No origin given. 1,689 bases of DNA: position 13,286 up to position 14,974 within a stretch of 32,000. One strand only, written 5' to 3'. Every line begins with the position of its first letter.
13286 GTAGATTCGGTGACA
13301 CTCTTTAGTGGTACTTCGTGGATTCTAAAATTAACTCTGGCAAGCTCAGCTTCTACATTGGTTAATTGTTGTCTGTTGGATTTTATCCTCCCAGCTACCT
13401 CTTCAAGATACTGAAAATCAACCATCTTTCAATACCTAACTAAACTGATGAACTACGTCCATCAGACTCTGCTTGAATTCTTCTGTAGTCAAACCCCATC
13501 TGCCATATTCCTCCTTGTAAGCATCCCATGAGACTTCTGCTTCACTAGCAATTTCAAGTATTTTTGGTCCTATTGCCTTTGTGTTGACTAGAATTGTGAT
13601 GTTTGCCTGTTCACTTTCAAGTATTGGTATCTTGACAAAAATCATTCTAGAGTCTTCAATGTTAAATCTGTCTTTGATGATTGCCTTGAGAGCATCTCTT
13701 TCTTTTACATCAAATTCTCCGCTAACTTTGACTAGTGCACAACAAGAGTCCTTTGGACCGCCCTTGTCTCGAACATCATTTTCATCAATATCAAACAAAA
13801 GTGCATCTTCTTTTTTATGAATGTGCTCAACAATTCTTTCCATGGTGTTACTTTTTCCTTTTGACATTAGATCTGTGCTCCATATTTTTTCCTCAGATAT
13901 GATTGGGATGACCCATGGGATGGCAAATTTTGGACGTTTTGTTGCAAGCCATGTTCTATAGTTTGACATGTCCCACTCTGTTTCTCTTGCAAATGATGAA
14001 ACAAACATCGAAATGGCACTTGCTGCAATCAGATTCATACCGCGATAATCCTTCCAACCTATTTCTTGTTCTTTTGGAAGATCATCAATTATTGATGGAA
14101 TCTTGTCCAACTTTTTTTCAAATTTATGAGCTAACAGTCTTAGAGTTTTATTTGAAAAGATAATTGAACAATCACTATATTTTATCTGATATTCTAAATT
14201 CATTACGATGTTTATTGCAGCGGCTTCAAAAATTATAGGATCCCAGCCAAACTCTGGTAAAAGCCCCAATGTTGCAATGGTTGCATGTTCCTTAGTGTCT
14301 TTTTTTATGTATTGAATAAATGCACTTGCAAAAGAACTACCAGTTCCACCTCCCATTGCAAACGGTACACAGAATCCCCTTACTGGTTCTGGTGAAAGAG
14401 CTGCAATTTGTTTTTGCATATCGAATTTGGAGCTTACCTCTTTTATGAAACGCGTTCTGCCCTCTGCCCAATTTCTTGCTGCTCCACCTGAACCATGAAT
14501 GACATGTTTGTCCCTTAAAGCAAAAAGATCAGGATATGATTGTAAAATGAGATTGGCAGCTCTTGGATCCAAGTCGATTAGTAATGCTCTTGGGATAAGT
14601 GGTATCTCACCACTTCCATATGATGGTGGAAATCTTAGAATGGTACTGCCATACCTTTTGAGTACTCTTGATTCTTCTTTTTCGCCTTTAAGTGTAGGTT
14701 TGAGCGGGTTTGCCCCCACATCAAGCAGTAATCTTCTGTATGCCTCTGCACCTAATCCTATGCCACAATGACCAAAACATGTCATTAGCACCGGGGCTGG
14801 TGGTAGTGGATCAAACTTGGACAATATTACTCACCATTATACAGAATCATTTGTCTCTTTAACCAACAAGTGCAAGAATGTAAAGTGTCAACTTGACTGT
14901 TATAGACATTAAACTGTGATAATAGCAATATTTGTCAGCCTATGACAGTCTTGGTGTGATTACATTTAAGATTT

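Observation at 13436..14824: Tubulin-like (artubulin-type) GTPase gene in an archaeal chromosome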

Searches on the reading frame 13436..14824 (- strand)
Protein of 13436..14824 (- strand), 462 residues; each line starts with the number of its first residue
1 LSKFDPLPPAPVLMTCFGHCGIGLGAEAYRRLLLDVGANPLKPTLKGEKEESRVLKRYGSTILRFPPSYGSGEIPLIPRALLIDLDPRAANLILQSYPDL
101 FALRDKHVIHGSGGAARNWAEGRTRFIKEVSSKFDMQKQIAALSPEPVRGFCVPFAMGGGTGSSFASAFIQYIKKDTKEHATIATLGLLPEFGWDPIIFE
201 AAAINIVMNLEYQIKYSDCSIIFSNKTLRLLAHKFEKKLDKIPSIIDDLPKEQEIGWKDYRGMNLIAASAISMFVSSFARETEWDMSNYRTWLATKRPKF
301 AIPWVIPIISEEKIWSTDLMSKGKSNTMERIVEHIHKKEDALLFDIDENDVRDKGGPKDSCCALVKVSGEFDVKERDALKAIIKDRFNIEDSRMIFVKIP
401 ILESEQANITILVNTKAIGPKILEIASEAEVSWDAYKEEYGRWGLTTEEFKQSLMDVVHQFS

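Call 3: search_protein_families(library=pfam, proteins=[window:13436-14824:-], max_evalue=1)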
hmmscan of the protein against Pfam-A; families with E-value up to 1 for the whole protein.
window:13436-14824:- (462 aa): 1 family
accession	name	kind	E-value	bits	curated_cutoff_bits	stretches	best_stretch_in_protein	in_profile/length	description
PF00091.31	Tubulin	-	1.8e-15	58.1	33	1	14-229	4-186/190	Tubulin/FtsZ family, GTPase domain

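Call 4: search_protein_families(library=ncbifam, proteins=[window:13436-14824:-], max_evalue=1)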
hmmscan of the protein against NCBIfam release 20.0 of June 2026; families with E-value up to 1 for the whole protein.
window:13436-14824:- (462 aa): 0 families

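Call 5: search_solved_structures(query=window:13436-14824:-, max_evalue=10, show_alignments=3)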
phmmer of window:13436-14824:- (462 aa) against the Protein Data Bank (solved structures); distinct sequences matched with E-value up to 10: 173 (the best 60 are shown).
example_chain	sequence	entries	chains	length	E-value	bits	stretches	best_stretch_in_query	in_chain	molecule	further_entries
24rt_A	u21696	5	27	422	4.2e-17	65.2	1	71-231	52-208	Heim-alpha-tubulin | AtubB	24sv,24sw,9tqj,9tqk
9f6t_A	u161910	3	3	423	4.2e-15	58.6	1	76-241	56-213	Asgard tubulin A (AtubA) from Candidatus Lokiarchaeum ossiferum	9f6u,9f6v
9hxc_A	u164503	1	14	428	4.3e-15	58.6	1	76-241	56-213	Asgard tubulin AtubA with residues from TEV protease cleavage site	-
6tf9_TP1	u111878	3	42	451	4.2e-12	48.7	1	11-232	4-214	Tubulin gamma-1 chain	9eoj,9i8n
8va2_g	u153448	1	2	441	6.2e-12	48.1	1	11-232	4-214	Tubulin gamma-1 chain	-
7as4_1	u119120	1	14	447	6.4e-12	48.1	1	11-232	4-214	Tubulin gamma-1 chain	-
7qj0_U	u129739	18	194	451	6.5e-12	48.1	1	11-232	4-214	Tubulin gamma-1 chain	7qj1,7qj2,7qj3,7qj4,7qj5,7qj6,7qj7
9i8g_a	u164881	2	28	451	6.5e-12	48.1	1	11-232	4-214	Tubulin gamma-1 chain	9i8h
9g3x_g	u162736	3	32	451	6.6e-12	48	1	11-232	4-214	Tubulin gamma chain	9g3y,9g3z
8vrd_a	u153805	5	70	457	6.7e-12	48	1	11-232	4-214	Tubulin gamma-1 chain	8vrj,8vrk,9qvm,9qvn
6v5v_g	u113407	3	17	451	7.9e-12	47.8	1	11-232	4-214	Tubulin gamma-1 chain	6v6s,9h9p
1z5v_A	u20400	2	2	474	8.9e-12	47.6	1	11-232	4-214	Tubulin gamma-1 chain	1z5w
3cb2_A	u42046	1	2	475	8.9e-12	47.6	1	11-232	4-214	tubulin gamma-1 chain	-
9tqj_A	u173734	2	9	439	3e-11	45.9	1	76-231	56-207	AtubA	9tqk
9f6t_B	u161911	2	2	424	3e-11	45.9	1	76-232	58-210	Asgard tubulin B (AtubB) from Candidatus Lokiarchaeum ossiferum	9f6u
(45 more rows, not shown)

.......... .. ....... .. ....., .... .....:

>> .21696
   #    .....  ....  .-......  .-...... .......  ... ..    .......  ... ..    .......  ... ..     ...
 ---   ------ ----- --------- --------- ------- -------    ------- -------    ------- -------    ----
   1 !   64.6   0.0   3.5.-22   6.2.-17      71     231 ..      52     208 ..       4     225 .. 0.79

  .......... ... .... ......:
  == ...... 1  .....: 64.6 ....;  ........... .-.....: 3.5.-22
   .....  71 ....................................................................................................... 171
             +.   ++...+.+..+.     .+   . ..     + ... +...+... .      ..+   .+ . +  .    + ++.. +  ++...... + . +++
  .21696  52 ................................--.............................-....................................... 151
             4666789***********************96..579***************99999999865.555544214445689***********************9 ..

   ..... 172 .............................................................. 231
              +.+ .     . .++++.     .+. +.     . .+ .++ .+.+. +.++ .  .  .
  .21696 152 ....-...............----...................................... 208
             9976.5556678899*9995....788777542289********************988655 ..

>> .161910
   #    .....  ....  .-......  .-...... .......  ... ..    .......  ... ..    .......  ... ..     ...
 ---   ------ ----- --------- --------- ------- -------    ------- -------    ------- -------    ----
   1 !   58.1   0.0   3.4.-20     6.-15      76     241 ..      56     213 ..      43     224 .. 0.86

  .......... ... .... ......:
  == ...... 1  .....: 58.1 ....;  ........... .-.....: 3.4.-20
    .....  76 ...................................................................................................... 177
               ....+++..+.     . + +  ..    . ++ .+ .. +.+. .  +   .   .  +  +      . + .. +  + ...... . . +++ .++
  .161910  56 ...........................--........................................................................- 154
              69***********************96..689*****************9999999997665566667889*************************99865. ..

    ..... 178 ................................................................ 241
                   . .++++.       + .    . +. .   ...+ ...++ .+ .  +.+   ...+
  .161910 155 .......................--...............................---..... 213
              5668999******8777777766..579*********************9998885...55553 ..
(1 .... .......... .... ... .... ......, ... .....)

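Call 7: find_homologous_proteins(query=window:13436-14824:-, max_evalue=0.001)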
Query window:13436-14824:- (462 aa): 160 proteins with E <= 0.001 among 8000 candidates; the best 120 are listed.
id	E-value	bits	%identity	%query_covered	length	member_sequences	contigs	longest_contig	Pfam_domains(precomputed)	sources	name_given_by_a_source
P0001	0.0e+0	1014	95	100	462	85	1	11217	PF00091.32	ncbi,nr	ncbi:MAG: cell division protein FtsZ [Thaumarchaeota archaeon]|nr:MAG: cell division protein FtsZ [N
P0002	1.2e-292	988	93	100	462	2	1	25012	PF00091.32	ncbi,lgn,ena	-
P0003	4.1e-279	944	87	100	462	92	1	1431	PF00091.32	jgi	jgi:tubulin gamma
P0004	3.7e-278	941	87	100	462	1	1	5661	PF00091.32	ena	-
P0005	1.4e-277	939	87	100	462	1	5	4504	PF00091.32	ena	-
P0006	2.7e-277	938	87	100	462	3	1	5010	PF00091.32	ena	-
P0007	2.0e-274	928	86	100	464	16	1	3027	PF00091.32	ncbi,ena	-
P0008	1.0e-273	926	85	100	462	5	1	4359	PF00091.32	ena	-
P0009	3.6e-270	914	84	100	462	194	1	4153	PF00091.32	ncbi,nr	ncbi:MAG: cell division protein FtsZ [Thaumarchaeota archaeon]|nr:cell division protein FtsZ [Nitros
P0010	5.2e-270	914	85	99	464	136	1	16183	PF00091.32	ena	-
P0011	1.1e-269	913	87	97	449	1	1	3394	PF00091.32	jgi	-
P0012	4.2e-269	911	83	100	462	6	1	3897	PF00091.32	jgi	-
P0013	8.5e-268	907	84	100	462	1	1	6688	PF00091.32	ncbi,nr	ncbi:MAG TPA: cell division protein FtsZ [Candidatus Nitrosotalea sp.]|nr:cell division protein FtsZ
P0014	5.9e-267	904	83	100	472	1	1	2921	PF00091.32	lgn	-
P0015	1.4e-266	902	83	100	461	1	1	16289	PF00091.32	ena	-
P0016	1.9e-266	902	82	100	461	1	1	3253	PF00091.32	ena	-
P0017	3.1e-266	901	82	100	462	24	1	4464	PF00091.32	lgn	-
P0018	3.6e-266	901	82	100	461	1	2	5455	PF00091.32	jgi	jgi:hypothetical protein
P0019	3.8e-266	901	83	100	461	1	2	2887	PF00091.32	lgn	-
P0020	3.9e-266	901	82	100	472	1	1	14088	PF00091.32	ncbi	-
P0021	9.8e-266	900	82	100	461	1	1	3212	PF00091.32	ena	-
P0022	1.0e-265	900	82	100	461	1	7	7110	PF00091.32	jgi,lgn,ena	jgi:tubulin gamma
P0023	1.4e-265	899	82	100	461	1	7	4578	PF00091.32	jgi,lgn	jgi:tubulin gamma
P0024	1.9e-265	899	86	97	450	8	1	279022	PF00091.32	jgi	jgi:hypothetical protein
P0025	2.5e-265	898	82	100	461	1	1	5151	PF00091.32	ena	-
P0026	3.9e-265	898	82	100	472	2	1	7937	PF00091.32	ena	-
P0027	4.6e-265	897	82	100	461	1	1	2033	PF00091.32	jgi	-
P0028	1.3e-264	896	82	100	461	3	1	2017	PF00091.32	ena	-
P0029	1.8e-264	896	82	100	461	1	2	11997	PF00091.32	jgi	-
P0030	3.1e-264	895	82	100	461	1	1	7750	PF00091.32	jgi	-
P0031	3.7e-264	894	82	100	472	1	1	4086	PF00091.32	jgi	-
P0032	6.0e-264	894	82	100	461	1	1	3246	PF00091.32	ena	-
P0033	1.1e-263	893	81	100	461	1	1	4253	PF00091.32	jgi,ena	-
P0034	3.2e-263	891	82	100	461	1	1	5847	PF00091.32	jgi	jgi:tubulin gamma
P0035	5.3e-263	891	81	100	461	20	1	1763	PF00091.32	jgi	jgi:Tubulin/FtsZ family, GTPase domain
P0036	8.3e-263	890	82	100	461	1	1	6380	PF00091.32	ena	-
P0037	1.5e-262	889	81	100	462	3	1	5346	PF00091.32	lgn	-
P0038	7.0e-262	887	81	100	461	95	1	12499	PF00091.32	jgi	jgi:Tubulin/FtsZ family, GTPase domain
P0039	1.1e-261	886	82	100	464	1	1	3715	PF00091.32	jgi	-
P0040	1.3e-261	886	81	100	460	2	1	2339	PF00091.32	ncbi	-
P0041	1.6e-261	886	81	100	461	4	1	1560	PF00091.32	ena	-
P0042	3.6e-260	881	82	100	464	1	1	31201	PF00091.32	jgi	jgi:tubulin gamma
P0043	1.9e-259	879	81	100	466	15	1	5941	PF00091.32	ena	-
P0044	4.2e-259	878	80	100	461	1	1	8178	PF00091.32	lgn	-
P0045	4.8e-259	878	83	97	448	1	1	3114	PF00091.32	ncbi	-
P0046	5.8e-259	877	80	100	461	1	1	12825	PF00091.32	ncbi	-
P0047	6.0e-259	877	81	100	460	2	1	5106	PF00091.32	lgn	-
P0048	1.2e-258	876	81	99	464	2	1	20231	PF00091.32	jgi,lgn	jgi:tubulin gamma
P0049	1.3e-258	876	80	99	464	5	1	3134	PF00091.32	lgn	-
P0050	1.4e-258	876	83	97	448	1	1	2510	PF00091.32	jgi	jgi:tubulin gamma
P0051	4.0e-258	875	81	99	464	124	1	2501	PF00091.32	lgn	-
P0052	1.9e-256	869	82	97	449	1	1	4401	PF00091.32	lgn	-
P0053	2.1e-256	869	79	99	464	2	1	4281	PF00091.32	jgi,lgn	jgi:tubulin gamma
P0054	2.7e-256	869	80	99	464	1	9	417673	PF00091.32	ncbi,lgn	ncbi:MAG: cell division protein FtsZ [Candidatus Nitrosotenuis sp.]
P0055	2.8e-256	869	79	99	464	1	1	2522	PF00091.32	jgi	jgi:tubulin gamma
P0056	4.9e-256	868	82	97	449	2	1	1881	PF00091.32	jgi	-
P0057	7.6e-256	867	82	97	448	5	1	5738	PF00091.32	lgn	-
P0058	8.5e-256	867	80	99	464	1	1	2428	PF00091.32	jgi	-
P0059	2.7e-255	865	79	100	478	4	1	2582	PF00091.32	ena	-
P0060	3.8e-255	865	80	100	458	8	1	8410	PF00091.32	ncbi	ncbi:MAG: cell division protein FtsZ [Nitrososphaerales archaeon]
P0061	4.6e-255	865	81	97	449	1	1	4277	PF00091.32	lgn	-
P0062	7.5e-255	864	80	100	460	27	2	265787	PF00091.32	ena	-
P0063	1.3e-254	863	79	99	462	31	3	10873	PF00091.32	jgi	jgi:hypothetical protein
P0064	2.0e-254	862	79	100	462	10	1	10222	PF00091.32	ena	-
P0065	2.1e-254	862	79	100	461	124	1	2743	PF00091.32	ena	-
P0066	2.5e-254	862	80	97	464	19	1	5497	PF00091.32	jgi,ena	-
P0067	6.6e-254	861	82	97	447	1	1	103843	PF00091.32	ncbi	-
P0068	6.8e-254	861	79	99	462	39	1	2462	PF00091.32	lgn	-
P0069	3.1e-253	858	80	97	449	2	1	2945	PF00091.32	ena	-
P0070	4.0e-253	858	79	99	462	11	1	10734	PF00091.32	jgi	-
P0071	5.7e-253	858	79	99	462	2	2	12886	PF00091.32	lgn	-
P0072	9.1e-253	857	78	100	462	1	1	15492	PF00091.32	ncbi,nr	ncbi:MAG TPA: cell division protein FtsZ [Nitrosopumilaceae archaeon]|nr:cell division protein FtsZ 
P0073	1.2e-252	857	78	100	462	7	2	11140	PF00091.32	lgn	-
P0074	4.1e-252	855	78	99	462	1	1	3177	PF00091.32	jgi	-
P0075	6.6e-252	854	80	97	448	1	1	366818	PF00091.32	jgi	-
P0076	8.5e-252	854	78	100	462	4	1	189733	PF00091.32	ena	-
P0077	9.1e-252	854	80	97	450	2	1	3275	PF00091.32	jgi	jgi:tubulin gamma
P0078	1.8e-251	853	79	99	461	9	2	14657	PF00091.32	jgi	-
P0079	2.3e-251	852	81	97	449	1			PF00091.32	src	-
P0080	3.8e-251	852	80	97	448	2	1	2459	PF00091.32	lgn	-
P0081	1.1e-250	850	78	100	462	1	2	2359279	PF00091.32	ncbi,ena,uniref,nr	ncbi:MAG: cell division protein FtsZ [Nitrosopumilus sp.]|uniref:cell division protein FtsZ n=1 Tax=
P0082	1.0e-248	844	78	100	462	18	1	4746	PF00091.32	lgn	-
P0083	2.4e-248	842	80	97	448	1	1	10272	PF00091.32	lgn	-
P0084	5.4e-248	841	77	100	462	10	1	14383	PF00091.32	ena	-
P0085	6.9e-248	841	76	100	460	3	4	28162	PF00091.32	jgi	jgi:tubulin gamma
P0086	9.2e-248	840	80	97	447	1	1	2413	PF00091.32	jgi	jgi:tubulin gamma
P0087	3.1e-247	839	79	97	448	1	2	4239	PF00091.32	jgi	jgi:hypothetical protein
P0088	4.3e-247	838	79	97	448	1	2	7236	PF00091.32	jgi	-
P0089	1.0e-244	830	78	97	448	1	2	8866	PF00091.32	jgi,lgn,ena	-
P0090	2.0e-244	829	78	97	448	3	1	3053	PF00091.32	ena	-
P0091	2.6e-243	826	77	97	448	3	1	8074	PF00091.32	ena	-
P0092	4.1e-241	819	78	97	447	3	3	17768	PF00091.32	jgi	jgi:tubulin gamma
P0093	3.7e-227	773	74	100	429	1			PF00091.32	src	-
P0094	3.4e-224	763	85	82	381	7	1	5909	PF00091.32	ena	-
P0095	4.0e-211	720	81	81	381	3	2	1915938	PF00091.32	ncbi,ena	-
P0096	1.3e-195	669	75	82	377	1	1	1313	PF00091.32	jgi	-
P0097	4.8e-177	607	80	71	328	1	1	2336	PF00091.32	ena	-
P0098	1.1e-176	606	86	66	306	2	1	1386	PF00091.32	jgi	jgi:tubulin gamma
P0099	2.2e-175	602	58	99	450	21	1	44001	PF00091.32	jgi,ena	-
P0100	5.7e-174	597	57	99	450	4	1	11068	PF00091.32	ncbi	-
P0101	2.6e-173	595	57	99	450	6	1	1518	PF00091.32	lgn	-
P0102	2.6e-172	592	77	73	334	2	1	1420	PF00091.32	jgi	jgi:tubulin gamma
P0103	3.4e-168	578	56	99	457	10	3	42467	PF00091.32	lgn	-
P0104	6.1e-168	577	52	100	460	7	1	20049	PF00091.32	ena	-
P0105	1.3e-165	570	53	100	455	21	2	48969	PF00091.32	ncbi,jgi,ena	ncbi:MAG: cell division protein FtsZ [Nitrososphaerales archaeon]|jgi:tubulin gamma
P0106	1.7e-165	569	52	100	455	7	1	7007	PF00091.32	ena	-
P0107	1.7e-164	566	53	100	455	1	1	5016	PF00091.32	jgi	jgi:hypothetical protein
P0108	7.2e-164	564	53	100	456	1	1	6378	PF00091.32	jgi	jgi:hypothetical protein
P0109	3.7e-163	562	54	98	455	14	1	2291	PF00091.32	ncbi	-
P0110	9.1e-163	560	55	98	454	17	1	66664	PF00091.32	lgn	-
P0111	1.2e-162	560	54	99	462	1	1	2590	PF00091.32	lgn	-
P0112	1.4e-162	560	54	100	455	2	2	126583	PF00091.32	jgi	jgi:hypothetical protein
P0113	2.2e-162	559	51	100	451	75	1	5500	PF00091.32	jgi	-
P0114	4.5e-162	558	55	98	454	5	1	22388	PF00091.32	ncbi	-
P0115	4.6e-161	555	51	100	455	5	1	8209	PF00091.32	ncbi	-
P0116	6.8e-161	554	54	99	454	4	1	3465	PF00091.32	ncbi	-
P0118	2.9e-160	552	54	97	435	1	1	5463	PF00091.32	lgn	-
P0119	4.1e-160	552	53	98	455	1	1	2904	PF00091.32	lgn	-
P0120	2.0e-159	549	54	99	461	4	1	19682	PF00091.32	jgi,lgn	jgi:tubulin gamma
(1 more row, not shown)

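Call 14: find_related_loci(query=window:13436-14824:-, collection=genome_contigs, flank=6000)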
Query window:13436-14824:- (462 aa) in genome_contigs; peptide patterns used: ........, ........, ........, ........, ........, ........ (x = any residue, [..] = any of these).
169 stretches matched a pattern; 128 encode a relative of the query (tblastn E <= 1e-3); the best 80 are kept; 80 distinct loci.
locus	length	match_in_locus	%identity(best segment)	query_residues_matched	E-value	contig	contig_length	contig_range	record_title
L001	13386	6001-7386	98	1-462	0e+0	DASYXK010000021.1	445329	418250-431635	MAG TPA_asm: Nitrosopumilaceae archaeon isolate SMAG_U6306 k141_918903, whole genome shotgun sequence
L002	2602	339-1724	98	1-462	0e+0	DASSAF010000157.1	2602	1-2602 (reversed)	MAG TPA_asm: Nitrosopumilaceae archaeon isolate SMAG_U15628 k141_235537, whole genome shotgun sequence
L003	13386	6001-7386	97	1-462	0e+0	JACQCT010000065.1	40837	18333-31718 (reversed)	MAG: Thaumarchaeota archaeon isolate NC_groundwater_975_Pr1_S-0.2um_35_340 Montesol18-Sp2_coassembly_scaffold_1197668, w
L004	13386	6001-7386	97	1-462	0e+0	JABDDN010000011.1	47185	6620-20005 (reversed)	MAG: Thaumarchaeota archaeon isolate BWMinHeated_Nextera61_MAG2 3300020873.a:Ga0207129_1019, whole genome shotgun sequen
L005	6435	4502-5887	94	1-462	0e+0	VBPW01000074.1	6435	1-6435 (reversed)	MAG: Thaumarchaeota archaeon isolate TA_20 14_0927_12_40cm_scaffold_13587, whole genome shotgun sequence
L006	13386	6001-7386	87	1-462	0e+0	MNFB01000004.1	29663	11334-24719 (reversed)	MAG: Thaumarchaeota archaeon 13_1_40CM_4_38_7 13_1_40cm_4_scaffold_1666, whole genome shotgun sequence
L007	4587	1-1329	93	22-462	0e+0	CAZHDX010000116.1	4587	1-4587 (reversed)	MAG TPA_asm: uncultured Nitrosopumilaceae archaeon isolate SRP273308_co1_125 genome assembly, contig: NODE_39638_length_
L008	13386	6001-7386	87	1-462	0e+0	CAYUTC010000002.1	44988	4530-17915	MAG TPA_asm: uncultured Nitrosopumilaceae archaeon isolate SRP093762_co1_74 genome assembly, contig: NODE_520_length_449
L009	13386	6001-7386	86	1-462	0e+0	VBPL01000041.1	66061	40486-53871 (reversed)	MAG: Thaumarchaeota archaeon isolate TA_9 14_1009_16_40cm_scaffold_585, whole genome shotgun sequence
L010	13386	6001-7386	86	1-462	0e+0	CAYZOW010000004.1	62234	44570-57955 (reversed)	MAG TPA_asm: uncultured Nitrosopumilaceae archaeon isolate SRP119689_co1_95 genome assembly, contig: NODE_518_length_622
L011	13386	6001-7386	86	1-462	0e+0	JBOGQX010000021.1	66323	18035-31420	MAG: Nitrosotalea sp. isolate TC-B4_metabat2.bin.1 k127_115578, whole genome shotgun sequence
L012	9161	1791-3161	87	6-462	0e+0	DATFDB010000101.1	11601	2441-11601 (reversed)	MAG TPA_asm: Nitrosotalea sp. isolate SMAG_U8569 k141_1036701, whole genome shotgun sequence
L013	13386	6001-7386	86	1-462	0e+0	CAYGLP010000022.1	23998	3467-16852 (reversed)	MAG TPA_asm: uncultured Nitrosopumilaceae archaeon isolate ERP113451_co6_251 genome assembly, contig: NODE_595_length_23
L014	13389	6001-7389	86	1-462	0e+0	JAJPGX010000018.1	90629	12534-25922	MAG: Thaumarchaeota archaeon isolate Centralia_MAG_119 k107_9677669, whole genome shotgun sequence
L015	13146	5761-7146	85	1-462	0e+0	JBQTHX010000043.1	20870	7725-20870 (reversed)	MAG: Nitrosopumilaceae archaeon isolate SAW134 c_000000439156, whole genome shotgun sequence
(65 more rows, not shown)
